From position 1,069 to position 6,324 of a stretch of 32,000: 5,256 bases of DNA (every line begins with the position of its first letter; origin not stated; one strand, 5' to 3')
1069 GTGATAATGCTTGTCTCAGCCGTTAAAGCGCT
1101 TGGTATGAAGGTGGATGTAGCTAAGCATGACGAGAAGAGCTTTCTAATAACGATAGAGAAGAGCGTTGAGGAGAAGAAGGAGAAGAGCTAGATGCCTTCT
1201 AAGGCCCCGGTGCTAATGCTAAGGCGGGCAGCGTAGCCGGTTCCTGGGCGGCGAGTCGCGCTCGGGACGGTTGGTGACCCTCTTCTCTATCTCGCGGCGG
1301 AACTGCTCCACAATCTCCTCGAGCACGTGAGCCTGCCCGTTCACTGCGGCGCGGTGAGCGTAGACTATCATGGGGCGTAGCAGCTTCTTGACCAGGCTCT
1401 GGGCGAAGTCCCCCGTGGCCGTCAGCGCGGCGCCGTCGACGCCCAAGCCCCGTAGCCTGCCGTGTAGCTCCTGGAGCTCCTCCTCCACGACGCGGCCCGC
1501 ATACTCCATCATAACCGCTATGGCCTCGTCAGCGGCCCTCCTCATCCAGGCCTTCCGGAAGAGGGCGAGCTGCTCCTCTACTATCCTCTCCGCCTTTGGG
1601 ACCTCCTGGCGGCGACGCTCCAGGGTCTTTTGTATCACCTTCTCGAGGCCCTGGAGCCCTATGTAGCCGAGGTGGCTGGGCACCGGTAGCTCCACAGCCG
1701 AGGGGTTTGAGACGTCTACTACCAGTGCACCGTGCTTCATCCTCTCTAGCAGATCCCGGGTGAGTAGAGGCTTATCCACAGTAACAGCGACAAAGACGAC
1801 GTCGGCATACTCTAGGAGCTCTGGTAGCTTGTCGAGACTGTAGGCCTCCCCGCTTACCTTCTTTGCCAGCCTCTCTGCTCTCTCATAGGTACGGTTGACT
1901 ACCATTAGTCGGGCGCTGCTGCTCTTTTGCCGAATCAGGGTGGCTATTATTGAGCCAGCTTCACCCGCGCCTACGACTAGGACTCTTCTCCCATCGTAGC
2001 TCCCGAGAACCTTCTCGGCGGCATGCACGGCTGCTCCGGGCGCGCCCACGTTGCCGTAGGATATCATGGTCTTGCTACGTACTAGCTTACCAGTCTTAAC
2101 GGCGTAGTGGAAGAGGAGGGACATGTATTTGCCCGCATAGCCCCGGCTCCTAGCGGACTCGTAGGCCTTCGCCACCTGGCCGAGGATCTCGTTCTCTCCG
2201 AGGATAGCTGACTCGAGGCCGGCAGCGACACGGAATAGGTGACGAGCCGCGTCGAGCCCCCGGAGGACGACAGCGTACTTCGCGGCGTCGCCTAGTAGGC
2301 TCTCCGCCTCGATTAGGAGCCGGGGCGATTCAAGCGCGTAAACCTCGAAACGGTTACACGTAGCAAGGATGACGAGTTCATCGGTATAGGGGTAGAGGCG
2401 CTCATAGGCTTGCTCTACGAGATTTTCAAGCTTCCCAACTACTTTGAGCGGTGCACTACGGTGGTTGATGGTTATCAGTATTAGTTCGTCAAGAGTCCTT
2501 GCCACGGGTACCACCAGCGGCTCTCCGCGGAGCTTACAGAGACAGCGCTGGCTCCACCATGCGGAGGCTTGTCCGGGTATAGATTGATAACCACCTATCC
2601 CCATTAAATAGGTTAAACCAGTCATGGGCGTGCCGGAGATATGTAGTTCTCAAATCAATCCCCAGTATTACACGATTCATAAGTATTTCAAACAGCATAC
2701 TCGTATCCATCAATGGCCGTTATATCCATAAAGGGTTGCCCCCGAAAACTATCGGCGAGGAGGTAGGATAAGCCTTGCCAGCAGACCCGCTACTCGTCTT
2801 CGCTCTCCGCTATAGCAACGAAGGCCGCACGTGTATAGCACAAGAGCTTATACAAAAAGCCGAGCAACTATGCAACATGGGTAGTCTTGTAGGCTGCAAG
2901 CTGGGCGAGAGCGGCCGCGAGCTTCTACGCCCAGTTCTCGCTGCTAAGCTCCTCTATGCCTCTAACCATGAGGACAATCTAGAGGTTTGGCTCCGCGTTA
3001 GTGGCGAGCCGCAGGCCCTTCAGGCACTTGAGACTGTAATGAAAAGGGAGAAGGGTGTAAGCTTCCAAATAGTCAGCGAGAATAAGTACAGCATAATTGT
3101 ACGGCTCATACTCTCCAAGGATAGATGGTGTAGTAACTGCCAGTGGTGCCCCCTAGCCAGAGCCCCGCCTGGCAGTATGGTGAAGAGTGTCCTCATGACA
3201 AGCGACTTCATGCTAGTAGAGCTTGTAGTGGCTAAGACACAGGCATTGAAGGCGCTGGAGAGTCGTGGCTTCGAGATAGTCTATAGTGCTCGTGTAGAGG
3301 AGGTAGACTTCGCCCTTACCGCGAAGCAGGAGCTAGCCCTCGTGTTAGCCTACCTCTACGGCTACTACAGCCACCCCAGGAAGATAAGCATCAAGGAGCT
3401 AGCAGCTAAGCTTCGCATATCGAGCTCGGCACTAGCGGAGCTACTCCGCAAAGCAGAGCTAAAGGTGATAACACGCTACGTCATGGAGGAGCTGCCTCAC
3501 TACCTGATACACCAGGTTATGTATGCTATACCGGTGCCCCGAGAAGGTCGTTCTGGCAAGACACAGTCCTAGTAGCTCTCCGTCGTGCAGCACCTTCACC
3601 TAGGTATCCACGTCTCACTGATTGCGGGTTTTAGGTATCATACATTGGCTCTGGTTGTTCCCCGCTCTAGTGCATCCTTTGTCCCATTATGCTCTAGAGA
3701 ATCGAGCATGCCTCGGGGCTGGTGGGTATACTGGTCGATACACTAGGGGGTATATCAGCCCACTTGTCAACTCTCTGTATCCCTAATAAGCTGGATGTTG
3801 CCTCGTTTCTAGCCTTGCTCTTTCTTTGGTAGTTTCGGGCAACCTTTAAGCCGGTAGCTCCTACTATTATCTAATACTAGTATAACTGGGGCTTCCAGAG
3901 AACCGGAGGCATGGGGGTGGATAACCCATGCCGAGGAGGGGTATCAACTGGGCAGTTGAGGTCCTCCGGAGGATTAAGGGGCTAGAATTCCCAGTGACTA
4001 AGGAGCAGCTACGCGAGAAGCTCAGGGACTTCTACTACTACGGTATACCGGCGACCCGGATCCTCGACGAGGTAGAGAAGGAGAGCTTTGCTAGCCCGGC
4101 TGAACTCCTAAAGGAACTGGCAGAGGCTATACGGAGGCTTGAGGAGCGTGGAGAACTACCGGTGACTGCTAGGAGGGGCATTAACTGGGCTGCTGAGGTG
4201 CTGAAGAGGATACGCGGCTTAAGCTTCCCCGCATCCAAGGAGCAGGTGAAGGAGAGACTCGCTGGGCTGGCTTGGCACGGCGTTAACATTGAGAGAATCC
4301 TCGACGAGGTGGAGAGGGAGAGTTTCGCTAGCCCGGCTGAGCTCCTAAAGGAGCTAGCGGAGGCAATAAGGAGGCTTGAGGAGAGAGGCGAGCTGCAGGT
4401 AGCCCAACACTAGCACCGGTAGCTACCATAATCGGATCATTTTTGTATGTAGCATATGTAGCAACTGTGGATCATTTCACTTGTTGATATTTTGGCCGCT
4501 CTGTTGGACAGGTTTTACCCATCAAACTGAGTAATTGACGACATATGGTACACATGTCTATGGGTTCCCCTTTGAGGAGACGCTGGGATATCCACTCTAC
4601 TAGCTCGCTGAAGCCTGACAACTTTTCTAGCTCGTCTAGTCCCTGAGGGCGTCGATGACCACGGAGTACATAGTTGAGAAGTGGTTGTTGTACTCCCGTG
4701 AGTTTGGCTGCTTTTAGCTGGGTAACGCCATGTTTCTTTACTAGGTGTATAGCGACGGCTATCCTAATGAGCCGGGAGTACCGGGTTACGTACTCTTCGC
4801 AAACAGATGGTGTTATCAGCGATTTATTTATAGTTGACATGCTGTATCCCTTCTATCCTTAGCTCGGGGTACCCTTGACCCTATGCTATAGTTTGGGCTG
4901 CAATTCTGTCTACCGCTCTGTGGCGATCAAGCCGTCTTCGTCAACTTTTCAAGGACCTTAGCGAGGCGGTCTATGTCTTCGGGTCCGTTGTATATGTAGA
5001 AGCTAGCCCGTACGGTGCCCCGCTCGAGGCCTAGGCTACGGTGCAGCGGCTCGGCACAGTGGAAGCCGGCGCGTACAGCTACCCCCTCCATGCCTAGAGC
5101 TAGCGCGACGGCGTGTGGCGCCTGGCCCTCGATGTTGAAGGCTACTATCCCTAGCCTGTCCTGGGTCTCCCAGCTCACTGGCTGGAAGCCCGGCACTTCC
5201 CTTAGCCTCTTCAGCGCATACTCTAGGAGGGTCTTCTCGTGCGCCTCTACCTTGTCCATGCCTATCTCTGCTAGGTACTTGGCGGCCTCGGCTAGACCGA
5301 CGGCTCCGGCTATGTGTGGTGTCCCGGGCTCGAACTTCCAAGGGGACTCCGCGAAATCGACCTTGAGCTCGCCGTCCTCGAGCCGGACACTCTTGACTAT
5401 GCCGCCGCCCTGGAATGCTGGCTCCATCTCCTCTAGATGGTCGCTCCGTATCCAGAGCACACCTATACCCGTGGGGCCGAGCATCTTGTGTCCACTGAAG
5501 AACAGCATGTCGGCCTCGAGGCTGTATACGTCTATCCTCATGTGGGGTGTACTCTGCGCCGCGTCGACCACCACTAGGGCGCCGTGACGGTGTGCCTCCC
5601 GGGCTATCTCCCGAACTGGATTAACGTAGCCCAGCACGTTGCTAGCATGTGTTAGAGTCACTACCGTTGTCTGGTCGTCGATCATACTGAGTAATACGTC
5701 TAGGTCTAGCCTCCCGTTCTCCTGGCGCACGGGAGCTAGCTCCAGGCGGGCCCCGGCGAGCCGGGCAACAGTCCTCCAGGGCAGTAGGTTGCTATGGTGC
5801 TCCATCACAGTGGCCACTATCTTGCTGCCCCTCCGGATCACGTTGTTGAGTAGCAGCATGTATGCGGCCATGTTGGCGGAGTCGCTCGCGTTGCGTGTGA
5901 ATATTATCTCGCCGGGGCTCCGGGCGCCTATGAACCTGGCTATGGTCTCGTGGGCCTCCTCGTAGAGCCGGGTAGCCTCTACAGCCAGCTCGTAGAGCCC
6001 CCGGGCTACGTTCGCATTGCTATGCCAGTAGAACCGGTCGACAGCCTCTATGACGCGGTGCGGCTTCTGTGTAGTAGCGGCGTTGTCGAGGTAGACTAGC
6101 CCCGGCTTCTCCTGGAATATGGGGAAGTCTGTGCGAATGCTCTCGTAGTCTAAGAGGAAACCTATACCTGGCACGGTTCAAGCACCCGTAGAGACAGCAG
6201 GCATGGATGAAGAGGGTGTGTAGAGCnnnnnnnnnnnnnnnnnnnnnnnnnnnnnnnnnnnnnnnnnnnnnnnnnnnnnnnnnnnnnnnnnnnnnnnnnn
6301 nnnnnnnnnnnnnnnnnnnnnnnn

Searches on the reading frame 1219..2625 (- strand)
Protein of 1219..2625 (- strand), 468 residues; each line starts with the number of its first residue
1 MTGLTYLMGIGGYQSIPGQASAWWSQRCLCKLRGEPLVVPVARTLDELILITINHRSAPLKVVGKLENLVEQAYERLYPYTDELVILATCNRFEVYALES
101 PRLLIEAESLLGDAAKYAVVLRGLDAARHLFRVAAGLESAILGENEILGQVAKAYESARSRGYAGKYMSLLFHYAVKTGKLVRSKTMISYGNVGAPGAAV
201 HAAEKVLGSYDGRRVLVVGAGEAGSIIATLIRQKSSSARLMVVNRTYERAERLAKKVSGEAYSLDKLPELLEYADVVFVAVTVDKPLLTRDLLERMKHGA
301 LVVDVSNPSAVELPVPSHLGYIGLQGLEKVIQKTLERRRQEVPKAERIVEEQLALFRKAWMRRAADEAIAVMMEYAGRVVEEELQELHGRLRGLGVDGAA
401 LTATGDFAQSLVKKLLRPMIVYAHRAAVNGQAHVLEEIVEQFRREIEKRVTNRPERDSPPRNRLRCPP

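Call 19: search_protein_families(library=pfam, proteins=[window:1219-2625:-], max_evalue=1)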
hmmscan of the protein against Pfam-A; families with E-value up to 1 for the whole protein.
window:1219-2625:- (468 aa): 15 families
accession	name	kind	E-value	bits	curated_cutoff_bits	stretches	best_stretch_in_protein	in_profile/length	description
PF05201.20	GlutR_N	-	6.8e-35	120.5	27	1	51-186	1-151/151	Glutamyl-tRNAGlu reductase, N-terminal domain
PF01488.26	Shikimate_DH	-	7.4e-24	84.8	24.3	1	203-315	3-121/138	Shikimate / quinate 5-dehydrogenase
PF00745.25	GlutR_dimer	-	6.9e-13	49.2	22.9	1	344-440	1-94/99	Glutamyl-tRNAGlu reductase, dimerisation domain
PF03807.23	F420_oxidored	-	1.7e-08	35.4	21.6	1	215-308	2-94/94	NADP oxidoreductase coenzyme F420-dependent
PF02826.25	2-Hacid_dh_C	-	1.3e-07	31.6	25.1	1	209-307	33-128/178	D-isomer specific 2-hydroxyacid dehydrogenase, NAD binding domain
PF01262.27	AlaDh_PNT_C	-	7.6e-06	25.9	23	1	213-306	29-129/214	Alanine dehydrogenase/PNT, C-terminal domain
PF03446.21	NAD_binding_2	-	2e-05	25.1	21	1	216-309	3-96/161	NAD binding domain of 6-phosphogluconate dehydrogenase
PF03435.24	Sacchrp_dh_NADP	-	3.6e-05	24.5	25.1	1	215-308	1-78/129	Saccharopine dehydrogenase NADP binding domain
PF13241.12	NAD_binding_7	-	9.5e-05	23.4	22.1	1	211-316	6-103/104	Putative NAD(P)-binding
PF02423.21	OCD_Mu_crystall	-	0.00076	19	24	1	180-295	100-217/314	Ornithine cyclodeaminase/mu-crystallin family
PF01408.29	GFO_IDH_MocA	-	0.00094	20.3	24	1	214-283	2-72/120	Oxidoreductase family, NAD-binding Rossmann fold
PF00670.27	AdoHcyase_NAD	-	0.0039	17.8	27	1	211-306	22-110/162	S-adenosyl-L-homocysteine hydrolase, NAD binding domain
PF02254.24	TrkA_N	-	0.053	14.3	23.8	1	215-262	1-45/116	TrkA-N domain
PF02844.21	GARS_N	-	0.062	14.5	29.5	1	214-289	2-76/100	Phosphoribosylglycinamide synthetase, N domain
PF05368.20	NmrA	-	0.15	12.1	27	0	214-291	4-79/298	NmrA-like family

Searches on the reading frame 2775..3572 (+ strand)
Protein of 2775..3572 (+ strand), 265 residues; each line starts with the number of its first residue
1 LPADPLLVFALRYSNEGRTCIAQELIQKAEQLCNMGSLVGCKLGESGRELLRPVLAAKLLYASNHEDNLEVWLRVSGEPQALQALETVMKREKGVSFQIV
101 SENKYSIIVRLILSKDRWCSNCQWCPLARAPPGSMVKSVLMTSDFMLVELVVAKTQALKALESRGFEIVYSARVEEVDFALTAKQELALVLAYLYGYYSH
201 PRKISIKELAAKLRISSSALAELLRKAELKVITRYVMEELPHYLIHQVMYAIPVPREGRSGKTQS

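Call 19: search_protein_families(library=pfam, proteins=[window:2775-3572:+], max_evalue=1)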
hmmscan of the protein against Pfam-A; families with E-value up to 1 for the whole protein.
window:2775-3572:+ (265 aa): 5 families
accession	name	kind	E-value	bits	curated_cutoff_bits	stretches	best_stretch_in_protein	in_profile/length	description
PF04967.18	HTH_10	-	2e-15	56.8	23.1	1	181-233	1-53/53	HTH DNA binding domain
PF04760.21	IF2_N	-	0.012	15.8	25.3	1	202-227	2-27/53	Translation initiation factor IF-2, N-terminal region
PF13412.12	HTH_24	-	0.015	15.3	21.9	1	200-228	15-42/48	Winged helix-turn-helix DNA-binding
PF01047.28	MarR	-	0.032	14.5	24.6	1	200-226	15-40/59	MarR family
PF01381.28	HTH_3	-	0.1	13.1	23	1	202-225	8-31/55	Helix-turn-helix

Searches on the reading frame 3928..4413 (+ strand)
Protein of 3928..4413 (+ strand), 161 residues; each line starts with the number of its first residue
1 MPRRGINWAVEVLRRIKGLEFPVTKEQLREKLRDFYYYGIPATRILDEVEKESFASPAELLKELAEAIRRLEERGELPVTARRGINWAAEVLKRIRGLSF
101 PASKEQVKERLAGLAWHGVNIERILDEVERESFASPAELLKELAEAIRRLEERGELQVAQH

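Call 19: search_protein_families(library=pfam, proteins=[window:3928-4413:+], max_evalue=1)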
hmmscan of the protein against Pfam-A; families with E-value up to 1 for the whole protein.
window:3928-4413:+ (161 aa): 23 families
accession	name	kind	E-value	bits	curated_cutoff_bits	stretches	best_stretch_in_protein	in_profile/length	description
PF11387.14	DUF2795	-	6.7e-11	42.3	25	2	8-60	2-53/54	Protein of unknown function (DUF2795)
PF19102.7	DUF5789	-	3.6e-07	30.5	21.7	0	121-148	41-68/75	Family of unknown function (DUF5789)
PF22560.2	GMT-wHTH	-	0.00031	21.6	27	1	25-79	21-77/82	GMT-like wHTH domain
PF14246.11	TetR_C_7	-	0.00077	19.9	22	1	127-159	35-68/119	AefR-like transcriptional repressor, C-terminal domain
PF12867.12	DinB_2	-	0.0033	18.3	24.8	0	7-73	41-85/128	DinB superfamily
PF21128.4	MCM4_WHD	-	0.006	17.1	24.4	0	62-81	47-66/75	MCM4, winged helix domain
PF12095.13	CRR7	-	0.0084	16.9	25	0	45-78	14-45/84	Protein CHLORORESPIRATORY REDUCTION 7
PF05266.19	DUF724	-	0.0091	16.3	38.4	0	28-75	35-84/188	Protein of unknown function (DUF724)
PF00482.28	T2SSF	-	0.011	16.1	25.2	0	111-154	5-46/125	Type II secretion system (T2SS), protein F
PF19098.6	DUF5785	-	0.012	16.5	23.5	0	119-149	57-87/98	Family of unknown function (DUF5785)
PF19121.6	DUF5805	-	0.014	16.2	28.5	0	122-157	16-53/67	Family of unknown function (DUF5805)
PF24644.1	DUF7638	-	0.015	15.8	27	0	50-74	81-105/106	Domain of unknown function (DUF7638)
PF13338.12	AbiEi_4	-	0.057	14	25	0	144-157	26-39/49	Transcriptional regulator, AbiEi antitoxin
PF19915.4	bpX0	-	0.099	13.4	27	1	56-153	57-155/161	MoxR-vWA-beta-propeller ternary system domain bpX0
PF17214.9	KH_TffA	-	0.13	12.7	22.6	0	50-70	37-57/68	Transcription termination factor FttA, KH domain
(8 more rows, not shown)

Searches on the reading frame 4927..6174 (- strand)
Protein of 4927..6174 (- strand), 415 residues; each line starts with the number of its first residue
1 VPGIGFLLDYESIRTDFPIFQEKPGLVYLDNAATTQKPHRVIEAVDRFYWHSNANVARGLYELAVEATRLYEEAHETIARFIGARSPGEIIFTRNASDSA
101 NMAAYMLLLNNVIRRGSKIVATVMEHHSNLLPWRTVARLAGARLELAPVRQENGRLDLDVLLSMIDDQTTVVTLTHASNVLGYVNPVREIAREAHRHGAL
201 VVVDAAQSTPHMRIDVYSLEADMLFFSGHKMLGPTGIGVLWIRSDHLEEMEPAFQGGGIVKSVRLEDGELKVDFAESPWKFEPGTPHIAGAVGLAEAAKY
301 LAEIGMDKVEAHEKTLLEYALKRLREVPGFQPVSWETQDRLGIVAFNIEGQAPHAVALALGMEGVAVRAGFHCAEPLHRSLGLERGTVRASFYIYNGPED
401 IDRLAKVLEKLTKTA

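Call 19: search_protein_families(library=pfam, proteins=[window:4927-6174:-], max_evalue=1)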
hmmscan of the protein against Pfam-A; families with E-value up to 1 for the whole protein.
window:4927-6174:- (415 aa): 5 families
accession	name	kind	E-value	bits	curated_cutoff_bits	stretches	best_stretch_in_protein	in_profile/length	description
PF00266.25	Aminotran_5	-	5.6e-132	440.6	21.5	1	27-404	1-371/371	Aminotransferase class-V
PF01053.26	Cys_Met_Meta_PP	-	1.3e-05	24.4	27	1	100-233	75-201/381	Cys/Met metabolism PLP-dependent enzyme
PF01212.27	Beta_elim_lyase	-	4.3e-05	23.4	27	1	106-248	61-217/288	Beta-eliminating lyase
PF00155.27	Aminotran_1_2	-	0.00096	18.9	19.7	1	68-206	41-187/361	Aminotransferase class I and II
PF01041.23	DegT_DnrJ_EryC1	-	0.0035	17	19.8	1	106-259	54-203/360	DegT/DnrJ/EryC1/StrS aminotransferase family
